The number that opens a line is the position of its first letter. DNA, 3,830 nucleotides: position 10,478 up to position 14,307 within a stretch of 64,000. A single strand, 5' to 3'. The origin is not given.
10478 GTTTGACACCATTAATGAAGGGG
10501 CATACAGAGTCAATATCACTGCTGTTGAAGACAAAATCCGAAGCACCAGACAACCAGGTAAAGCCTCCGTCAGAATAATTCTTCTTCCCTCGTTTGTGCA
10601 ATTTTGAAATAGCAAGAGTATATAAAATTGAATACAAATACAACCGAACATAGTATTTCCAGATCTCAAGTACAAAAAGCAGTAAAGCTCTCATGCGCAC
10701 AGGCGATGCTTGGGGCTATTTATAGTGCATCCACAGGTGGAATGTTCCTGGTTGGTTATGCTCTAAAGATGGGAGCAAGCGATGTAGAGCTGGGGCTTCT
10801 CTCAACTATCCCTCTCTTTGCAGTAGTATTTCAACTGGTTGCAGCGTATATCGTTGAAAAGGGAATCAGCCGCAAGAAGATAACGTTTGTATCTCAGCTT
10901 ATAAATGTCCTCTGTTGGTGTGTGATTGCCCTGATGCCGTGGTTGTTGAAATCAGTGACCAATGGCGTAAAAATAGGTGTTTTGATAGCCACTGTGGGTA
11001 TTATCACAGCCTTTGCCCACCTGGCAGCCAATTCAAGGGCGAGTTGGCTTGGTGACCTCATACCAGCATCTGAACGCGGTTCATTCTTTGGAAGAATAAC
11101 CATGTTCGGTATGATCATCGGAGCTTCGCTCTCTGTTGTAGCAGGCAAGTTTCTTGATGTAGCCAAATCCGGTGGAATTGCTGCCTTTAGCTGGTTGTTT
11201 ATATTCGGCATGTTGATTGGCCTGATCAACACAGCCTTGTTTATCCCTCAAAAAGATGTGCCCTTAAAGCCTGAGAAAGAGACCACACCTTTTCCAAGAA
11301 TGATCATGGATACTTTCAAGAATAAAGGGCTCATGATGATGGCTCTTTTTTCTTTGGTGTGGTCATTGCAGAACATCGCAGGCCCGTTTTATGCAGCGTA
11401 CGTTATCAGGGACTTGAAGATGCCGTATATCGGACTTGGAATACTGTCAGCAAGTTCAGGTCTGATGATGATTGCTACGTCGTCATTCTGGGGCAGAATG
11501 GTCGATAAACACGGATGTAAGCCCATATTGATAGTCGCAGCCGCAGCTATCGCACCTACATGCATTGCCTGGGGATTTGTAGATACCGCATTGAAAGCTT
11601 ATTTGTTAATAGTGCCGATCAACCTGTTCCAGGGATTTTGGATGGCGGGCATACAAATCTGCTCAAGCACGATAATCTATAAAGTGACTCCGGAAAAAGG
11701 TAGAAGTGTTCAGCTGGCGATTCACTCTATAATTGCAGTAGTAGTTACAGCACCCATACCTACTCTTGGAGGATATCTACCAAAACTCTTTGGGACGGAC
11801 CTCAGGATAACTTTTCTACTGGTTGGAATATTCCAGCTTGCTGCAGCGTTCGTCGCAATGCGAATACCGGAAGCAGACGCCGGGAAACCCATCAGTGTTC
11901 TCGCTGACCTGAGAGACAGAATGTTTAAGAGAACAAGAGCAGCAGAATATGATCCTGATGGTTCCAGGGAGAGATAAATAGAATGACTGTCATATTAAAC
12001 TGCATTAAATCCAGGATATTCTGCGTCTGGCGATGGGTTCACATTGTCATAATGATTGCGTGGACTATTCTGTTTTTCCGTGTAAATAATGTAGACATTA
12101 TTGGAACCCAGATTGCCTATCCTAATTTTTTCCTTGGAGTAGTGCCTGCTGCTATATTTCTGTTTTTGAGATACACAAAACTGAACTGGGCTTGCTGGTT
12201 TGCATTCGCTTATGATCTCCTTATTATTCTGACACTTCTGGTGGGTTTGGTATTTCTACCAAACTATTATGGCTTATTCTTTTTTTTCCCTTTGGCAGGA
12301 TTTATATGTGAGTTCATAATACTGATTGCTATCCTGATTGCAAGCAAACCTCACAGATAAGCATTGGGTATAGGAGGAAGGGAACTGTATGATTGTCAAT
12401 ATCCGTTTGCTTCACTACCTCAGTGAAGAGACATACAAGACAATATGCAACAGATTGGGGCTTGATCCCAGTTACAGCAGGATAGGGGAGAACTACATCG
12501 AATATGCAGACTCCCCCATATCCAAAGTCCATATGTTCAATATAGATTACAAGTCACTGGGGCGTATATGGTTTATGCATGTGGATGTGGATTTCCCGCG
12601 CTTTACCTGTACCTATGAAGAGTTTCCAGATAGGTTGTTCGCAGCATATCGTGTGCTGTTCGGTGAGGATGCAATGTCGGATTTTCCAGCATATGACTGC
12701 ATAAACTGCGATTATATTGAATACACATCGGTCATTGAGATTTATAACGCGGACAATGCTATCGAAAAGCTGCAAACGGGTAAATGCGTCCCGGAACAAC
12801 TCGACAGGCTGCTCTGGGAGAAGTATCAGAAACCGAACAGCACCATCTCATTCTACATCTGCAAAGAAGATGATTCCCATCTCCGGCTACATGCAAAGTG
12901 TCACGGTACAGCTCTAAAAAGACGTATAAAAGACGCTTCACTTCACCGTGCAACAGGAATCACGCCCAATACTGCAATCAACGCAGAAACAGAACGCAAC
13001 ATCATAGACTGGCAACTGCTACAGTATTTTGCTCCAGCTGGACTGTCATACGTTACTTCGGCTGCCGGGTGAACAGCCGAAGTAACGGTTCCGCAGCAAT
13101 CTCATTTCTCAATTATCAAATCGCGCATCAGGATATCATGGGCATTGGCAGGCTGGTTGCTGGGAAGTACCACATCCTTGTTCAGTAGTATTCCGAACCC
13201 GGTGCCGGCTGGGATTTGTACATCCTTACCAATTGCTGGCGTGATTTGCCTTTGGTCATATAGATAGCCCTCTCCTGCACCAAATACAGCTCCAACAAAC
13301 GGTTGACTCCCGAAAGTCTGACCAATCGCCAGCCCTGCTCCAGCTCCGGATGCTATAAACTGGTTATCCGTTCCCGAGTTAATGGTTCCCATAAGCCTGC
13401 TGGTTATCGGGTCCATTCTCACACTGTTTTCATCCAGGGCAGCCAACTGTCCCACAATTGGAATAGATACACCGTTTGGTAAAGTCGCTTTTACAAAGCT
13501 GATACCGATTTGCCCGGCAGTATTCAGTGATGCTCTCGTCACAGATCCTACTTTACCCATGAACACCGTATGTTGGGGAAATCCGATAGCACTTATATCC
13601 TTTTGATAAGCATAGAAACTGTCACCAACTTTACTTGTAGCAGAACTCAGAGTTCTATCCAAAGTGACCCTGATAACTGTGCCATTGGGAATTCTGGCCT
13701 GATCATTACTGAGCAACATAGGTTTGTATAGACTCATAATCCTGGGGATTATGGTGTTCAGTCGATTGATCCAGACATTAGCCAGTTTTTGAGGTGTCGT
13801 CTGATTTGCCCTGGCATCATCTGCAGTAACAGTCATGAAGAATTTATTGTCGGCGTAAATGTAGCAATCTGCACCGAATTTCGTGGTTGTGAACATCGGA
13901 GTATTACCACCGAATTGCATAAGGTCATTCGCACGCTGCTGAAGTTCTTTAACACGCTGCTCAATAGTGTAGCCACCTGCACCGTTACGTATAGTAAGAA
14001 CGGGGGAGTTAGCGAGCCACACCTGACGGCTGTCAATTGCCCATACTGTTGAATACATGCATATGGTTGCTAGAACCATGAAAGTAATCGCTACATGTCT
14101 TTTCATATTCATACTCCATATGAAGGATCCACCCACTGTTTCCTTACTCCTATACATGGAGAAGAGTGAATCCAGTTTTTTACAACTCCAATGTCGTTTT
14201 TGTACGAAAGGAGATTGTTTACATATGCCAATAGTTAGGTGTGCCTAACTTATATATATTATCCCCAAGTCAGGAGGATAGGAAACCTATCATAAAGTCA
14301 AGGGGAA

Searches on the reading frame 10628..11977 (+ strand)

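Call 56: search_protein_families(library=pfam, proteins=[window:10628-11977:+], max_evalue=0.0001)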
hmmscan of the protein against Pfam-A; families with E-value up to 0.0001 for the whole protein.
window:10628-11977:+ (449 aa): 1 family
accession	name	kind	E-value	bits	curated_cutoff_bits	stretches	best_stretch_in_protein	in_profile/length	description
PF07690.21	MFS_1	-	2.3e-27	96.3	33.4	2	243-421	7-182/347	Major Facilitator Superfamily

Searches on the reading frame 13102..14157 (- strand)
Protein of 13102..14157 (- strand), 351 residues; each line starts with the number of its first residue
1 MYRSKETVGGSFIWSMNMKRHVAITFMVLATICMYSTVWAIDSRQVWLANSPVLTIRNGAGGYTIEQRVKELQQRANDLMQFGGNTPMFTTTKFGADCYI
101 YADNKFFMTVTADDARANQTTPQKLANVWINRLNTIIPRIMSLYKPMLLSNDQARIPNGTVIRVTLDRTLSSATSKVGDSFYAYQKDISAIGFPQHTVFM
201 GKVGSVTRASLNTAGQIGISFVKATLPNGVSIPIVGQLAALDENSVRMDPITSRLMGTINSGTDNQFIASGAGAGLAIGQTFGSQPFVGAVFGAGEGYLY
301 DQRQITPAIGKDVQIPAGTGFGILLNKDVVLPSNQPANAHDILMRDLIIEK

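Call 56: search_protein_families(library=pfam, proteins=[window:13102-14157:-], max_evalue=0.0001)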
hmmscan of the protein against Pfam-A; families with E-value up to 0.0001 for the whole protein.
window:13102-14157:- (351 aa): 1 family
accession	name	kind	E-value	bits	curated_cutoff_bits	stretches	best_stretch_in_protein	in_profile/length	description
PF03743.19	TrbI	-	2e-05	24.9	35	0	156-331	2-188/188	Bacterial conjugation TrbI-like protein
